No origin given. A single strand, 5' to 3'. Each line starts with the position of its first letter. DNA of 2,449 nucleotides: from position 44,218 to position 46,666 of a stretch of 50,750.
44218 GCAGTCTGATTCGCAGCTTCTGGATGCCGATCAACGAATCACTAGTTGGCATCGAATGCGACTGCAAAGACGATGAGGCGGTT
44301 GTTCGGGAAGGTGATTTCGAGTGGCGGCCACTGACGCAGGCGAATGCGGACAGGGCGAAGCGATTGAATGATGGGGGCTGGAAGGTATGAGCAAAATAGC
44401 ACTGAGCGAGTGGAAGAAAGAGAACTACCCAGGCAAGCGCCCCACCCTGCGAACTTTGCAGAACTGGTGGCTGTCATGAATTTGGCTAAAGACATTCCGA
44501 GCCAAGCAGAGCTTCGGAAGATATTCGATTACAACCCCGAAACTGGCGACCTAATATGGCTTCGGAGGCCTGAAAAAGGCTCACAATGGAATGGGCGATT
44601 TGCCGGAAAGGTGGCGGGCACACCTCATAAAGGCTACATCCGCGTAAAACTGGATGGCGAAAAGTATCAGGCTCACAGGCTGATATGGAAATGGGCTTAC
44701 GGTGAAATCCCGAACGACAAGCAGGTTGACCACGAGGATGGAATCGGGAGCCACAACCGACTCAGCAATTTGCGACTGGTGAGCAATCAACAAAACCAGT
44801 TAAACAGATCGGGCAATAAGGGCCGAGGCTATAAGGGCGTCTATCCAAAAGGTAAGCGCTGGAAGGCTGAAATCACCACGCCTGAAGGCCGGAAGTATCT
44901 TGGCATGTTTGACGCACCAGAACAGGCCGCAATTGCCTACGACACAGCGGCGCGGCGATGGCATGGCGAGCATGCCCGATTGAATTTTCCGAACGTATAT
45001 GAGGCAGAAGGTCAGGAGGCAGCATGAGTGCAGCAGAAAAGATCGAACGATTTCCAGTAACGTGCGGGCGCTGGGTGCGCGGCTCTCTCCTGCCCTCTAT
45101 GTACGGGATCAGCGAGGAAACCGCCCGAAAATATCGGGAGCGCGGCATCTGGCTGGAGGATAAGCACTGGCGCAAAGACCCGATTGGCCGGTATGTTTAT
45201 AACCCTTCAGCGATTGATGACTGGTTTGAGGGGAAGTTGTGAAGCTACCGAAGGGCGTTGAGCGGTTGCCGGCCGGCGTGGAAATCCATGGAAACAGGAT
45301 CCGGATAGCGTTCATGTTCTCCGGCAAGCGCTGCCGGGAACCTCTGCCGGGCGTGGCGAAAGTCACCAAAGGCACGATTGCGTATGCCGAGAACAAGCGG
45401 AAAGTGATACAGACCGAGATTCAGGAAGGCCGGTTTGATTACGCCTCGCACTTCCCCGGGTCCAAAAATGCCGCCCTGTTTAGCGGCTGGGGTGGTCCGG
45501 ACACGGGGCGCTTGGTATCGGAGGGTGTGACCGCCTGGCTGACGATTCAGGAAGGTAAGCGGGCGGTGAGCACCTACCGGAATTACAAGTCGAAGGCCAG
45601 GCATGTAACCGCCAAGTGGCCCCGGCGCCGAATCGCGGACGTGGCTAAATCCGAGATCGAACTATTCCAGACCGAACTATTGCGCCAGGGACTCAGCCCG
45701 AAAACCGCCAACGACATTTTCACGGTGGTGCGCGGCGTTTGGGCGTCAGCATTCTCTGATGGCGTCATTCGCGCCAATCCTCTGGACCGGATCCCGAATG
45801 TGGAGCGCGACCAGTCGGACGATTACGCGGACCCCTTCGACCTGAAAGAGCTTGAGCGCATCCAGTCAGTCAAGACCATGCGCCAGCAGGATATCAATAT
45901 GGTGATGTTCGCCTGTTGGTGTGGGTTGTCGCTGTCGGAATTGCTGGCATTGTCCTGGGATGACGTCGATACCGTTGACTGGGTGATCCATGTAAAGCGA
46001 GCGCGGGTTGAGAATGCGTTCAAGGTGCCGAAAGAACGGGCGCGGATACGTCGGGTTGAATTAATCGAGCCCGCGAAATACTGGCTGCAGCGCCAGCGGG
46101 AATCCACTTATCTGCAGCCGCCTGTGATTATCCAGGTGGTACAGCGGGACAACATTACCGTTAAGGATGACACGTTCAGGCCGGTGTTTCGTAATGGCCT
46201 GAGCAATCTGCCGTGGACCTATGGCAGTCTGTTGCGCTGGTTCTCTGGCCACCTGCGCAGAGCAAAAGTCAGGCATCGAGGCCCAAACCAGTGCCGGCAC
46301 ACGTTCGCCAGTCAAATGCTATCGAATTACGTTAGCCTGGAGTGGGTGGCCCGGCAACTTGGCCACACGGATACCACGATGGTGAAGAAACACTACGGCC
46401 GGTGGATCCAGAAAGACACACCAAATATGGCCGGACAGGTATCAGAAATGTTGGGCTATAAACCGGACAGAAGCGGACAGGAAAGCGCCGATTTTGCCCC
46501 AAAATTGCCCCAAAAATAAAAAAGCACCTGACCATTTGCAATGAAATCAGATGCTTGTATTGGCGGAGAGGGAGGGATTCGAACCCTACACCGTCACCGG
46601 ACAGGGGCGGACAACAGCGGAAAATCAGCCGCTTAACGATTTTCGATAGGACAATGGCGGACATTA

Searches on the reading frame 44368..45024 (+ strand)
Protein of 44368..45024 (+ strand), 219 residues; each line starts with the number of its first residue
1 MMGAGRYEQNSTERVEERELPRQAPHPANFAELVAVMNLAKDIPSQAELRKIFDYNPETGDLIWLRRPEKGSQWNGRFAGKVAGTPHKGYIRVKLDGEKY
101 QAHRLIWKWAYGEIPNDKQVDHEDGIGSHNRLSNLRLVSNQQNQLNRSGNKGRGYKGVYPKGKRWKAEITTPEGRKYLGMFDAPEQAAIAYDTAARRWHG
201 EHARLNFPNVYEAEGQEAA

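Call 40: search_protein_families(library=pfam, proteins=[window:44368-45024:+], max_evalue=0.001)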
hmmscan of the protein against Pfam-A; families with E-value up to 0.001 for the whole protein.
window:44368-45024:+ (219 aa): 1 family
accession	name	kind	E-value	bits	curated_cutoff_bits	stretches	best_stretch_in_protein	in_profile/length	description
PF13392.12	HNH_3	-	3.6e-15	55.8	24.8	1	100-144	1-45/46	HNH endonuclease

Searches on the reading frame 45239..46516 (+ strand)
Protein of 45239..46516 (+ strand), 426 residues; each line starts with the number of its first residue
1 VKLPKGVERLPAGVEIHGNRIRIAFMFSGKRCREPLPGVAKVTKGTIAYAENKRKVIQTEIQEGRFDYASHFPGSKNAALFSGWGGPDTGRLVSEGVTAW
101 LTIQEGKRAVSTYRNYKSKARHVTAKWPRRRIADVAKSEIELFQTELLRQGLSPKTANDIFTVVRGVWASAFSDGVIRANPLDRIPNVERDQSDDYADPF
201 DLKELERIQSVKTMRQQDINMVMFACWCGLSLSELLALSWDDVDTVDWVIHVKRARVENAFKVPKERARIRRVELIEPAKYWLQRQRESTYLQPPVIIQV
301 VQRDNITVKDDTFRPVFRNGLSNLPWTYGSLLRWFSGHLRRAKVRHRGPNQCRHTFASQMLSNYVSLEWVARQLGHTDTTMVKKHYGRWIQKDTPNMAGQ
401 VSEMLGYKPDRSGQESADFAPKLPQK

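Call 40: search_protein_families(library=pfam, proteins=[window:45239-46516:+], max_evalue=0.001)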
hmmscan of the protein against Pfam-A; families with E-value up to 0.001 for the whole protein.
window:45239-46516:+ (426 aa): 2 families
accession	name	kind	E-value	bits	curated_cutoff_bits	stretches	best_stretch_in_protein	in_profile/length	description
PF12167.14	Arm-DNA-bind_2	-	1.1e-19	70.7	22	1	11-76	1-65/65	Arm DNA-binding domain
PF00589.27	Phage_integrase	-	5.9e-14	52.6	27.1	1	213-386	19-165/172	Phage integrase family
